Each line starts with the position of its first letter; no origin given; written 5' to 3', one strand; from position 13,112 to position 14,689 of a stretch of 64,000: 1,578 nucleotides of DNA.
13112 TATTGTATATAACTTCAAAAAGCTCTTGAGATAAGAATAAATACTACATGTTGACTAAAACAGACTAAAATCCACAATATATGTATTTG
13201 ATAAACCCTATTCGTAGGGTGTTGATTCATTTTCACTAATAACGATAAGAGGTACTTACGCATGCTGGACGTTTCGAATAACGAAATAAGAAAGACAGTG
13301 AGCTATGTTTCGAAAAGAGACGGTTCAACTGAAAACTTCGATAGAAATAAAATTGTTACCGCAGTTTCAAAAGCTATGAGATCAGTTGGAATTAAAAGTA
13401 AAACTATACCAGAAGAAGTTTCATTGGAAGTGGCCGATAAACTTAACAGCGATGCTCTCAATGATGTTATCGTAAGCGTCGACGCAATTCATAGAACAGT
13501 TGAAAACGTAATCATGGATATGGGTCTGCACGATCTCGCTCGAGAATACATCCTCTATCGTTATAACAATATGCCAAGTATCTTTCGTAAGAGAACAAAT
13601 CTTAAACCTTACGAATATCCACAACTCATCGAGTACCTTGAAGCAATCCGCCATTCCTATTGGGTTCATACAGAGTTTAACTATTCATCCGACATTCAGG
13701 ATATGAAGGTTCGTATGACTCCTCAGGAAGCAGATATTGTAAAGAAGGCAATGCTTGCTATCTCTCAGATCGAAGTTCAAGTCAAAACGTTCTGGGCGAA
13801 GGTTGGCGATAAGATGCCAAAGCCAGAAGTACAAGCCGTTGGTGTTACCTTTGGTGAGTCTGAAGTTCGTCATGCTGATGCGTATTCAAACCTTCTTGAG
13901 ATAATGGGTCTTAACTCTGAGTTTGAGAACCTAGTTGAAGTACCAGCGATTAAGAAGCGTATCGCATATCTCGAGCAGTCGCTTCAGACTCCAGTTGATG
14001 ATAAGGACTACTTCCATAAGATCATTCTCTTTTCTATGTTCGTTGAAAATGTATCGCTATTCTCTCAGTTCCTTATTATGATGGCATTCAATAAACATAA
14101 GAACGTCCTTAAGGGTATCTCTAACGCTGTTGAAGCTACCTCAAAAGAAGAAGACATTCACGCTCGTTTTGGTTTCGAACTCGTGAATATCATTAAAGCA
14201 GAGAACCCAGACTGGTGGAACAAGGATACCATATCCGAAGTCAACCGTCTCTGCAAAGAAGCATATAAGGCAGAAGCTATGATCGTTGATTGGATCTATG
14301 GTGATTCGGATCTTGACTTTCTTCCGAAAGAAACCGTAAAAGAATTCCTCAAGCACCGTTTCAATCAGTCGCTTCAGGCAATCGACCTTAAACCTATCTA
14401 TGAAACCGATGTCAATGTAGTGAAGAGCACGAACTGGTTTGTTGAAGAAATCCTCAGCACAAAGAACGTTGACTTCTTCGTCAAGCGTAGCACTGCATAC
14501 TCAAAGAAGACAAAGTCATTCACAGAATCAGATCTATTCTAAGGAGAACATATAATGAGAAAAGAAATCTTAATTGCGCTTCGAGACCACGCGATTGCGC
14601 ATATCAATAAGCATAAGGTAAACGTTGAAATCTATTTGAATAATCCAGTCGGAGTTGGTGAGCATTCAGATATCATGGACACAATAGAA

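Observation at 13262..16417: ATP-cone on the radical-generating RNR subunit (NrdB), with an NrdA lacking any ATP cone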

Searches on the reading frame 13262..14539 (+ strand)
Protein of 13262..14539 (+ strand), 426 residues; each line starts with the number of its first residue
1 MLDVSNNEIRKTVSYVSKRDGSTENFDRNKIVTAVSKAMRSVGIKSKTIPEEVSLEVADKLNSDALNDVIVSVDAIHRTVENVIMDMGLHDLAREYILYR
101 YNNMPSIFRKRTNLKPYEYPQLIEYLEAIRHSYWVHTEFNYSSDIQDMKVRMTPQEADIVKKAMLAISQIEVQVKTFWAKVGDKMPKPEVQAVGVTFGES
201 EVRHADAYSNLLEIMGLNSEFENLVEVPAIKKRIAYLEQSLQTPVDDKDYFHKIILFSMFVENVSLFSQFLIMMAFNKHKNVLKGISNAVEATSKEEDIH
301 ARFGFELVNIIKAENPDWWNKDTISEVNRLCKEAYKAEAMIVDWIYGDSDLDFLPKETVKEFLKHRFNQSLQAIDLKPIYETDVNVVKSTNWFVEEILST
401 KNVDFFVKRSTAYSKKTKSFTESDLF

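Call 3: search_protein_families(library=pfam, proteins=[window:13262-14539:+], max_evalue=0.01)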
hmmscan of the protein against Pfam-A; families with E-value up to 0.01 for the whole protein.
window:13262-14539:+ (426 aa): 2 families
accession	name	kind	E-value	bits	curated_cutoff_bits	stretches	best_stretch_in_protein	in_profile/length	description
PF00268.27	Ribonuc_red_sm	-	3e-56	191.3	33.6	1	111-384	1-279/281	Ribonucleotide reductase, small chain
PF03477.21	ATP-cone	-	1.1e-18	68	25.8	1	15-101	2-84/88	ATP cone domain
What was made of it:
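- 13262..14542 (+): nrdB: ATP-cone::NrdBi, the radical-generating (beta) subunit of a class Id RNR, 426 aa. Pfam ATP-cone plus Ribonuc_red_sm (call 3).
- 13304..13564 (+): ATP-cone domain (NrdB aa 15-101), the predicted ATP/dATP activity site. PF03477, E=1.1e-18, 68 bits against a cutoff of 25.8 (call 3).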

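Call 4: search_protein_families(library=ncbifam, proteins=[window:13262-14539:+], max_evalue=0.01)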
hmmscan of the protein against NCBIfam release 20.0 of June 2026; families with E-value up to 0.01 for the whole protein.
window:13262-14539:+ (426 aa): 18 families
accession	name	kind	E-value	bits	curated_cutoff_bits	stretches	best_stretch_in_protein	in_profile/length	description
NF007186.0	PRK09614.1-5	equivalog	7.6e-41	140.2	237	1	106-424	6-320/328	ribonucleotide-diphosphate reductase subunit beta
NF007184.0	PRK09614.1-3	equivalog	4.1e-23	82.3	310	1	113-420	34-343/346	ribonucleotide-diphosphate reductase subunit beta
NF005550.0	PRK07209.1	equivalog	8.4e-22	77.6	309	1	114-415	65-376/383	ribonucleotide-diphosphate reductase subunit beta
NF009398.0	PRK12759.1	equivalog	1.8e-20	73.4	649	1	112-414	98-396/410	bifunctional gluaredoxin/ribonucleoside-diphosphate reductase subunit beta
NF005497.0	PRK07111.1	equivalog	2.6e-13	49.2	764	1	13-102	2-90/746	anaerobic ribonucleoside triphosphate reductase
NF009028.0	PRK12364.1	equivalog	4.2e-13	48.2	1377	1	16-152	3-137/842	ribonucleoside-diphosphate reductase subunit alpha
NF006732.0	PRK09263.1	equivalog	6.7e-12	44.6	657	1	15-105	4-90/712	anaerobic ribonucleoside-triphosphate reductase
NF006126.0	PRK08270.1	equivalog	1.1e-11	43.7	548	1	14-106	3-91/684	ribonucleoside triphosphate reductase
NF005010.0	PRK06406.1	subfamily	1.3e-11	43.5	1125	1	11-103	2-95/771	vitamin B12-dependent ribonucleotide reductase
NF007183.0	PRK09614.1-2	subfamily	9e-11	41.3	320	1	132-424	29-322/327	ribonucleotide-diphosphate reductase subunit beta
NF006207.0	PRK08332.1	equivalog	4.8e-10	37.3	2400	1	13-102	3-91/1684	vitamin B12-dependent ribonucleotide reductase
NF007185.0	PRK09614.1-4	equivalog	6.6e-08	32.2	525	1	127-413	23-302/320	ribonucleotide-diphosphate reductase subunit beta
NF005544.0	PRK07207.1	equivalog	1.8e-07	29.4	965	1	14-104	34-131/965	ribonucleoside-diphosphate reductase subunit alpha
NF009029.0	PRK12365.1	equivalog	7e-06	24.3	1350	1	15-102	119-213/1046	ribonucleoside-diphosphate reductase subunit alpha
NF006576.0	PRK09101.1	equivalog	1.2e-05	24.4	346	1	259-393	202-339/376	class Ia ribonucleoside-diphosphate reductase subunit beta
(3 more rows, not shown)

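Call 6: search_dna_similar(query=window:13262-14539:+, collection=phages, mode=protein, max_rows=60, rows=spread)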
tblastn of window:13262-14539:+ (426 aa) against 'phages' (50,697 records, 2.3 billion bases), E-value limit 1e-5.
Records with a match: 813; places in all: 813; records where one place covers at least 80% of the query: 75.
Best place of each record, by identity: <60% 813.
By first word of the organism name: Rheinheimera 115; Pseudomonas 86; Vibrio 72; Staphylococcus 65; Aeromonas 63; Listeria 57; Rhizobium 42; Caulobacter 41; Acinetobacter 28; Pelagibacter 27; and 52 more.
By host as written in the record: Rheinheimera sp. BAL341 115; - 51; Listeria monocytogenes 47; Vibrio harveyi BAA-1116 36; Staphylococcus aureus 25; Caulobacter vibrioides CB15 22; Aeromonas salmonicida 20; Pseudomonas aeruginosa 18; and 206 more.
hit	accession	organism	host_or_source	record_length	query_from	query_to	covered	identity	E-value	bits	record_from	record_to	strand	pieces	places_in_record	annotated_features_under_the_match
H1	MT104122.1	Sporosarcina phage Lietuvens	Sporosarcina aquimarina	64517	16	426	96%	49.3%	1e-130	420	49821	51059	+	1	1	ribonucleoside-diphosphate reductase beta subunit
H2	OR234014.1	Staphylococcus phage SAC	Staphylococcus aureus CCARM 3089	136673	9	426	98%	47.2%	3e-120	390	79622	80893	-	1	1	ribonucleotide reductase | RusA-like Holliday junction resolvase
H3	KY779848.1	Staphylococcus phage qdsa001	Staphylococcus aureus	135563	9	426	98%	47.2%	4e-120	390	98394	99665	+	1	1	hypothetical protein (x2)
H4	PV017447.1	Staphylococcus phage CIFT_MFB_MRSA28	Staphylococcus aureus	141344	11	426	98%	47.3%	2e-120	391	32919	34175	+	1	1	hypothetical protein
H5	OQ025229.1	Staphylococcus phage StAP1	Staphylococcus aureus Newman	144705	13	426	97%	47.1%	2e-119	388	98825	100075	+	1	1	ribonucleotide reductase of class Ia (aerobic), beta subunit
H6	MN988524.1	Rhizobium phage RHph_TM3_3_6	Rhizobium phaseoli T3_6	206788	102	426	76%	48.6%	7e-101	335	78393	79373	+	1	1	ribonucleoside-diphosphate reductase beta subunit protein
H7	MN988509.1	Rhizobium phage RHph_I46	Rhizobium phaseoli IE1004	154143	102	420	75%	38.1%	3e-59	214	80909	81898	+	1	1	ribonucleoside-diphosphate reductase beta subunit protein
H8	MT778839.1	Rhizobium phage P9VFCI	-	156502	107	420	74%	37.6%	2e-59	215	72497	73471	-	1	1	ribonucleotide-diphosphate reductase subunit beta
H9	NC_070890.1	Agrobacterium phage Atu_ph04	Agrobacterium tumefaciens C58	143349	105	420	74%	35.8%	1e-57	210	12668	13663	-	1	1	ribonucleoside diphosphate reductase small subunit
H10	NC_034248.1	Rhizobium phage RHEph10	Rhizobium etli CFN42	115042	107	415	73%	34.1%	8e-62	222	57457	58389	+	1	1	ribonucleotide-diphosphate reductase subunit beta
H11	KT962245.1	Cellulophaga phage phi4:1_13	Cellulophaga baltica #13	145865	106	414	73%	31.1%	2e-42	165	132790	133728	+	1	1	ribonucleoside-diphosphate reductase beta subunit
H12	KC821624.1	Cellulophaga phage phi14:2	Cellulophaga baltica #14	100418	106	422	74%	29.2%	7e-37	149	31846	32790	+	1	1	ribonucleoside-diphosphate reductase, beta subunit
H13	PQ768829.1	Vibrio phage Morian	Vibrio campbellii BB120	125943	92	415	76%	27.0%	5e-25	114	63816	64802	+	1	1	hypothetical protein (x2)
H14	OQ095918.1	Vibrio phage Kronos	Vibrio harveyi BAA-1116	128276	92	415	76%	27.0%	5e-25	114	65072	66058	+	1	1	hypothetical protein (x2)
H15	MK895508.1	Vibrio phage Brizo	Vibrio campbellii ATCC BAA-1116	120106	92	415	76%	26.7%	9e-25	113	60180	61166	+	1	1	65: hypothetical protein | 64: hypothetical protein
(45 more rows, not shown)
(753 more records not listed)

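Call 7: search_dna_similar(query=window:13262-14539:+, collection=phages, mode=protein, max_rows=60, rows=best, max_evalue=1e-80)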
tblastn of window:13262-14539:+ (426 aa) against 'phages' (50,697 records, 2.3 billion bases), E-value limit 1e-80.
Records with a match: 77; places in all: 77; records where one place covers at least 80% of the query: 65.
Best place of each record, by identity: <60% 77.
By first word of the organism name: Staphylococcus 61; Rhizobium 10; Sporosarcina 1; Silviavirus 1; Mammaliicoccus 1; Salicola 1; uncultured 1; Tunturiibacter 1.
By host as written in the record: Staphylococcus aureus 25; - 6; Staphylococcus carnosus TM300 5; Staphylococcus aureus (phage propagation strain 47) 4; Staphylococcus sp. 4; Mammaliicoccus vitulinus C5817 3; Staphylococcus aureus ATCC 25923 2; Staphylococcus aureus Newman 2; and 24 more.
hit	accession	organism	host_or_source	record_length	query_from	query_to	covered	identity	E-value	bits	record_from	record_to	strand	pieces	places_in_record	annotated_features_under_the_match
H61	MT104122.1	Sporosarcina phage Lietuvens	Sporosarcina aquimarina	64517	16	426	96%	49.3%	1e-130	420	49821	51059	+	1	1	ribonucleoside-diphosphate reductase beta subunit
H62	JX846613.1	Staphylococcus phage vB_SauM_Romulus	Staphylococcus aureus (phage ...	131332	9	426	98%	47.2%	3e-120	390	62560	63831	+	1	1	promoter | ribonucleotide-diphosphate reductase beta subunit | resolvase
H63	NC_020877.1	Staphylococcus phage vB_SauM_Romulus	Staphylococcus aureus (phage ...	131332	9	426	98%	47.2%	3e-120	390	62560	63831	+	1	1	promoter | ribonucleotide-diphosphate reductase beta subunit | resolvase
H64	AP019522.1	Staphylococcus phage MR003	Staphylococcus aureus RN4220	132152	9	426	98%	47.2%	3e-120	390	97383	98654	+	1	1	ribonucleotide reductase of class Ia | phage protein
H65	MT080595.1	Staphylococcus phage vB_SauM_EW41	Staphylococcus carnosus TM300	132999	9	426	98%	47.2%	3e-120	390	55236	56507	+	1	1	record has no annotation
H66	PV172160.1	Staphylococcus phage StAP1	Staphylococcus aureus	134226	9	426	98%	47.2%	3e-120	390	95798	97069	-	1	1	hypothetical protein (x2)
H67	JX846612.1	Staphylococcus phage vB_SauM_Remus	Staphylococcus aureus (phage ...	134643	9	426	98%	47.2%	3e-120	390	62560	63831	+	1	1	ribonucleotide-diphosphate reductase beta subunit | resolvase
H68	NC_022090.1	Staphylococcus phage vB_SauM_Remus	Staphylococcus aureus (phage ...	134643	9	426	98%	47.2%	3e-120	390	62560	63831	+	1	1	ribonucleotide-diphosphate reductase beta subunit | RusA-like Holliday junction resolvase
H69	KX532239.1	Staphylococcus phage StAP1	Staphylococcus aureus ATCC 12600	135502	9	426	98%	47.2%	3e-120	390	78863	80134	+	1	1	ribonucleotide reductase of class Ia (aerobic) beta subunit | hypothetical protein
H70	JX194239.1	Staphylococcus phage SA11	Staphylococcus aureus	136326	9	426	98%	47.2%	3e-120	390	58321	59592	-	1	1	hypothetical protein (x2)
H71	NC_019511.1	Staphylococcus phage SA11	Staphylococcus aureus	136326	9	426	98%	47.2%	3e-120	390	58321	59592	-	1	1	hypothetical protein | RusA-like Holliday junction resolvase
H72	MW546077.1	Staphylococcus phage Romulus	-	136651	9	426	98%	47.2%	3e-120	390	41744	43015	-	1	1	ribonucleotide-diphosphate reductase beta subunit | resolvase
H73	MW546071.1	Staphylococcus phage PM56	-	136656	9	426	98%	47.2%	3e-120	390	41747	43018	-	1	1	ribonucleotide-diphosphate reductase beta subunit | resolvase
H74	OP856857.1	Staphylococcus phage PBSA08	Staphylococcus aureus ATCC 29213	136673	9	426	98%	47.2%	3e-120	390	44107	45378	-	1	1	DNA replication/modification protein (x2)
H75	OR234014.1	Staphylococcus phage SAC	Staphylococcus aureus CCARM 3089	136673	9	426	98%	47.2%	3e-120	390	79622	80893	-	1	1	ribonucleotide reductase | RusA-like Holliday junction resolvase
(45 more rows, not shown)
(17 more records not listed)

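Call 10: search_solved_structures(query=window:13262-14539:+, show_alignments=3, max_evalue=1e-10)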
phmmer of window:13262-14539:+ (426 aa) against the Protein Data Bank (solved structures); distinct sequences matched with E-value up to 1e-10: 13.
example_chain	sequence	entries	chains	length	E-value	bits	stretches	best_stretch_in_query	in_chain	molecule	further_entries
5olk_A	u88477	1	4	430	7.6e-138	462.8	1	7-426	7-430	Ribonucleoside-diphosphate reductase, beta subunit 1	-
6sf4_A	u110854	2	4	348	3.8e-126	424.3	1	105-426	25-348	Ribonucleoside-diphosphate reductase, beta subunit 1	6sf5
8dq3_A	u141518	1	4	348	1.9e-106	359.5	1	105-426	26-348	Ribonucleoside-diphosphate reductase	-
6cwo_A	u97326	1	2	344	5.8e-86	292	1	104-426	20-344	Ribonucleotide reductase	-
8dq4_A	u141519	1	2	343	1.1e-85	291.1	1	104-426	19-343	Ribonucleoside-diphosphate reductase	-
8dq5_A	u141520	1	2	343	4.3e-85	289.2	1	104-426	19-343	Ribonucleoside-diphosphate reductase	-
6cwq_A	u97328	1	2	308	4.5e-80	272.6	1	106-408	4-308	Ribonucleotide reductase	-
6cwp_A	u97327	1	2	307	5e-79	269.2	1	105-399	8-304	Ribonucleotide reductase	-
9dws_A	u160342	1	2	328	2.9e-20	75.7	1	113-414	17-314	ribonucleoside-diphosphate reductase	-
2ani_A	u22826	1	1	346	7.6e-14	54.6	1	126-414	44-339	Ribonucleoside-diphosphate reductase beta subunit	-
1syy_A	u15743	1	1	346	1.7e-13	53.4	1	245-414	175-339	Ribonucleoside-diphosphate reductase beta chain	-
4d8f_A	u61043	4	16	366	2.1e-13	53.2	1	245-414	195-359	Ribonucleoside-diphosphate reductase subunit beta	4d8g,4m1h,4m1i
6y2n_A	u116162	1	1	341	1.7e-12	50.2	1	114-413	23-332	Ribonucleoside-diphosphate reductase subunit beta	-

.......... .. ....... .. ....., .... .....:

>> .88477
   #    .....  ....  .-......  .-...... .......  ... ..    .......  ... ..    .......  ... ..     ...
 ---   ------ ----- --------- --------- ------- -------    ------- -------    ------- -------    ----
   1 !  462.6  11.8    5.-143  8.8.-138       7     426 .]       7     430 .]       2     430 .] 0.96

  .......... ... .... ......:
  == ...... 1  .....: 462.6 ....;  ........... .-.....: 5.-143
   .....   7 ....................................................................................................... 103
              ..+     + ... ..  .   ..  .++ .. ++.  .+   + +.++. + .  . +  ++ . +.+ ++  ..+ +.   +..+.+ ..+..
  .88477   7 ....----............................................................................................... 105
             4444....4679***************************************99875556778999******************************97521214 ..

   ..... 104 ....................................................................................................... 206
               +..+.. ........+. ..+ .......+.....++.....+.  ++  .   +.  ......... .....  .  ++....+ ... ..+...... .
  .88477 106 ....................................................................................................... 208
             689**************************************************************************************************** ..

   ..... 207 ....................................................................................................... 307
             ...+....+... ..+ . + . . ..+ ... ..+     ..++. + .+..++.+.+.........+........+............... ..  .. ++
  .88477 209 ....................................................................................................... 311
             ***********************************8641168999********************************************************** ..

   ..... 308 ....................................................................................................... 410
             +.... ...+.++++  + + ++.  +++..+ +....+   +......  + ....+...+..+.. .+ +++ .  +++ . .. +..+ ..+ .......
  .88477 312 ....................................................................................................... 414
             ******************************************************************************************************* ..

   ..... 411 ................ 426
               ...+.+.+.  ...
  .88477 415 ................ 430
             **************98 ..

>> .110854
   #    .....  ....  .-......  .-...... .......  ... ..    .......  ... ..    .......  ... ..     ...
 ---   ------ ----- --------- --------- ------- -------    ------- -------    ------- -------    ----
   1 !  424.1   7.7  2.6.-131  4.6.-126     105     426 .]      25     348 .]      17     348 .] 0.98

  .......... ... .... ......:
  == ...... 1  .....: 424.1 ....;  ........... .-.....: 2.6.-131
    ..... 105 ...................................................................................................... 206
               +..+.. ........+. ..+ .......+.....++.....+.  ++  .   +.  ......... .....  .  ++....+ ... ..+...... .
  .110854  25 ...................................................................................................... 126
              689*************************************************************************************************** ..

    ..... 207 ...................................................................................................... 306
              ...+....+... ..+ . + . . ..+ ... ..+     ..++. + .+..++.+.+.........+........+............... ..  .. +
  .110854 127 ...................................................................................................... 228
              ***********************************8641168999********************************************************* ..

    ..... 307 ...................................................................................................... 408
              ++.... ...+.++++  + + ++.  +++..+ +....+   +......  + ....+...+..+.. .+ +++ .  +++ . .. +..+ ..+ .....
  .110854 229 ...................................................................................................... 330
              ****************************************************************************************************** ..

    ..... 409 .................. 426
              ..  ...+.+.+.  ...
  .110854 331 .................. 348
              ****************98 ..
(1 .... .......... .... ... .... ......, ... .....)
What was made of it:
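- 14414..14539 (+): NrdB C-terminal tail (aa 385-426, ending ..................); predicted NrdA-binding tail with Y413 on the radical-transfer path. Aligns with the 5OLK C-terminus .................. (call 10).
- On ATP-cone::NrdBi / NrdAi (class Id RNR with the activity site on beta): The top eight solved relatives all align with the core at 43-66% identity equivalents, E from 1e-138 to 1e-79, and include the class Id entries 5OLK and 6CWO; the next match (9DWS) is at 3e-20 (call 10).
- Closest known: Flavobacterium johnsoniae and Actinobacillus ureae class Id RNR. Different: The 6CWO/6CWP/6CWQ beta chains (307-344 residues) align only with the NrdB core, from about residue 104 of the window protein, so no cone is seen in them (call 10).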
